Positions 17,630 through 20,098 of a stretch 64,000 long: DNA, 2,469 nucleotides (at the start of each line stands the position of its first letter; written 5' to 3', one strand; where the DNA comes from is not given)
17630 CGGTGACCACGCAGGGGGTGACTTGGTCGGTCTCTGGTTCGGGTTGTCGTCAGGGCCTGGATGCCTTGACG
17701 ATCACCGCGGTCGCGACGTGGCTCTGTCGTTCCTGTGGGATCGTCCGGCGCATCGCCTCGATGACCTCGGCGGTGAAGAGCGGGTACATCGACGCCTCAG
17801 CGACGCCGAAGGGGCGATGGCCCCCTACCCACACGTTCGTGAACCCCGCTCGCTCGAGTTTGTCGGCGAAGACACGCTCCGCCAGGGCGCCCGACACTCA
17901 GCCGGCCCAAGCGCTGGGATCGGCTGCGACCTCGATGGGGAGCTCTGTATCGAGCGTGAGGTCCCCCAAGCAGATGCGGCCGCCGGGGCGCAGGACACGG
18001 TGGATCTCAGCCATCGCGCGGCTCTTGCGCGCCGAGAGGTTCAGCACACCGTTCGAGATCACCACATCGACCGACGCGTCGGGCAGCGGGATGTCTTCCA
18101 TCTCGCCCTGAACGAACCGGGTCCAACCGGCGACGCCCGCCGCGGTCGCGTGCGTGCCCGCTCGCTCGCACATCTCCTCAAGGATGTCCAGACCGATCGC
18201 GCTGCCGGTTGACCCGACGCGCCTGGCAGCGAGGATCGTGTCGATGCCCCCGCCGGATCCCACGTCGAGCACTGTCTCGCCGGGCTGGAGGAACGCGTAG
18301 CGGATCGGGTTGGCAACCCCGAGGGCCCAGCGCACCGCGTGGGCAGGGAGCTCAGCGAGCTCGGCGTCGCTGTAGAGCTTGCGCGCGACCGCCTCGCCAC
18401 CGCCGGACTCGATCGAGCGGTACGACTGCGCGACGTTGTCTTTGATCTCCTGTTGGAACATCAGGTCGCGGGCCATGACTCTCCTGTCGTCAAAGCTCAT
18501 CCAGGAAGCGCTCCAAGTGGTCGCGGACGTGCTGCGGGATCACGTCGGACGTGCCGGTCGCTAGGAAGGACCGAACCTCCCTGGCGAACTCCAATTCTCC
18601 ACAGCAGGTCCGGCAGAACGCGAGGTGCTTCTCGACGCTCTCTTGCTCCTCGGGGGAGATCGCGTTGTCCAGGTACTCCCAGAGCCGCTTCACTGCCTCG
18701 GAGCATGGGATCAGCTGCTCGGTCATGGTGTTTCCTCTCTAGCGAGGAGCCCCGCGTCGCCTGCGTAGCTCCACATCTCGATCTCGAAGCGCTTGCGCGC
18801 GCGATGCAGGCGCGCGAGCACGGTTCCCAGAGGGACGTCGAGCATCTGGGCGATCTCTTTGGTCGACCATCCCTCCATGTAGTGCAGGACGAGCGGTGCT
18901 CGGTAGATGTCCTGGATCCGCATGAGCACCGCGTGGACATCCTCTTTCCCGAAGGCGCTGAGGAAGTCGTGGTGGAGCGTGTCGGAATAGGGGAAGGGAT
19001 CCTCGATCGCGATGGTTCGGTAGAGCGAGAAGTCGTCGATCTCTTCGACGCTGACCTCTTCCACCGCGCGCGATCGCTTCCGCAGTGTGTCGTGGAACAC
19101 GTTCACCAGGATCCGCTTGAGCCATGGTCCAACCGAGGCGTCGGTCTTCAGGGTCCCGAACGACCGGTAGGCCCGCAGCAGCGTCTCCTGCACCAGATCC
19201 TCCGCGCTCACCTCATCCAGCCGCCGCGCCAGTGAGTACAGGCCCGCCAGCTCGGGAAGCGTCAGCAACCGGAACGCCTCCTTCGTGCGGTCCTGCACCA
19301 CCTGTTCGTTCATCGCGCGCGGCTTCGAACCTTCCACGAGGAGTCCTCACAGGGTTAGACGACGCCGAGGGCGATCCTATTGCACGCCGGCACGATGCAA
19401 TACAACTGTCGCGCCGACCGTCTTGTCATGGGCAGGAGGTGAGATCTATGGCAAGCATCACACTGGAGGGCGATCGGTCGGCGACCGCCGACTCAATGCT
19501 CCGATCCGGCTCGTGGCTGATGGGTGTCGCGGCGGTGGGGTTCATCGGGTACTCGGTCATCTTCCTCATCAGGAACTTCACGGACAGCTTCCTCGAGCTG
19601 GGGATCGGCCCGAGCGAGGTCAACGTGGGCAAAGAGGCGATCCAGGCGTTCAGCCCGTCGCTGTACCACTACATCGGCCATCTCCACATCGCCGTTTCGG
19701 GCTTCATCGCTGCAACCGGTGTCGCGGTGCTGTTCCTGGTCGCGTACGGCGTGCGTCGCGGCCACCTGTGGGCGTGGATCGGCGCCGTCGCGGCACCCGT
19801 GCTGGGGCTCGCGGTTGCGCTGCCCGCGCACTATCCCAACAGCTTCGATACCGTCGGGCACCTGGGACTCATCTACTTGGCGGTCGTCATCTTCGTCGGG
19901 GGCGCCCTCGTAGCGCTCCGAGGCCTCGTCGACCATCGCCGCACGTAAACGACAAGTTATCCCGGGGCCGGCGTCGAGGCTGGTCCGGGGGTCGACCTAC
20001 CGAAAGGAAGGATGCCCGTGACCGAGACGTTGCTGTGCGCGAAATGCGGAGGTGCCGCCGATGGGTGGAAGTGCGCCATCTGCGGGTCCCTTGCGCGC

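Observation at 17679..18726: ArsM-like methyltransferase with one in-frame TGA exactly where a conserved cysteine is expected, co-operonic with a ZAS anti-sigma factor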

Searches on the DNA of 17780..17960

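Call 82: search_rna_families(source=window, start=17780, end=17960, threshold=evalue, max_evalue=10)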
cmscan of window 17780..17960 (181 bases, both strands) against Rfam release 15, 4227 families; matches with E-value up to 10: 2.
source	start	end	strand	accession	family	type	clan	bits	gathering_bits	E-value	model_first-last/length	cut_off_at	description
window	17913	17960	+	RF01059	mir-598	Gene; miRNA;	-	12.3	69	7.7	1-48/80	3'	mir-598 microRNA precursor family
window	17862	17919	+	RF03541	Flavi_ISFV_xrRNA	Cis-reg;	-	12.1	50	2.5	1-89/89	no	Insect-specific Flavivirus exoribonuclease-resistant RNA element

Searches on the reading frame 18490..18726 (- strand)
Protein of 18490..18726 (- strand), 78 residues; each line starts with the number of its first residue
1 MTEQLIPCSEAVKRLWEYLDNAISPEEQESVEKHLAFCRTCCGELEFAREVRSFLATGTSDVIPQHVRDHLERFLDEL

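Call 6: search_protein_families(library=ncbifam, proteins=[window:18490-18726:-], max_evalue=0.01)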
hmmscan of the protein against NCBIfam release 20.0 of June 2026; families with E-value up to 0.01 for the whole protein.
window:18490-18726:- (78 aa): 3 families
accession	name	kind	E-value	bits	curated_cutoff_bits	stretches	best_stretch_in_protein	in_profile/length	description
TIGR03988.1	antisig_RsrA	equivalog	3.3e-13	49.5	62.5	1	8-74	2-69/77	mycothiol system anti-sigma-R factor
NF052375.1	antisigma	equivalog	7.8e-07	29.3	100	1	17-73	4-60/217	anti-sigma factor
NF052368.1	antisigmaE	subfamily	1.8e-05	24.5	50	1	7-41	3-37/48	anti-sigma factor family protein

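Call 7: search_protein_families(library=pfam, proteins=[window:18490-18726:-], max_evalue=0.01)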
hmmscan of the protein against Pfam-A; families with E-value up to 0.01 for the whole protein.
window:18490-18726:- (78 aa): 1 family
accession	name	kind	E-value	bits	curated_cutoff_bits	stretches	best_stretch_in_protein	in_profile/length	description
PF13490.11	zf-HC2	-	7.7e-11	42.3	22.2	1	8-41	1-34/35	Putative zinc-finger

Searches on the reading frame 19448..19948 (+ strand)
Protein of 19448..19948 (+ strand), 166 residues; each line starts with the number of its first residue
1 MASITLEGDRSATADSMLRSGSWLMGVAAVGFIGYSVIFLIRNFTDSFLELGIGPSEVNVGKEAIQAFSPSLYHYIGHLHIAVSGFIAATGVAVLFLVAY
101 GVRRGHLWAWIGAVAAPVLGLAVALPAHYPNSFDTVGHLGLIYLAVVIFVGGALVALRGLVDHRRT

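Call 53: search_protein_families(library=pfam, proteins=[window:19448-19948:+], max_evalue=0.001)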
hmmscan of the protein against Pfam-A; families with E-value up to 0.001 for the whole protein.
window:19448-19948:+ (166 aa): 0 families

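Call 56: search_protein_families(library=ncbifam, proteins=[window:19448-19948:+], max_evalue=0.00001)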
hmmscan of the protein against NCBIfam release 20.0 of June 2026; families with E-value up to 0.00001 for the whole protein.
window:19448-19948:+ (166 aa): 0 families
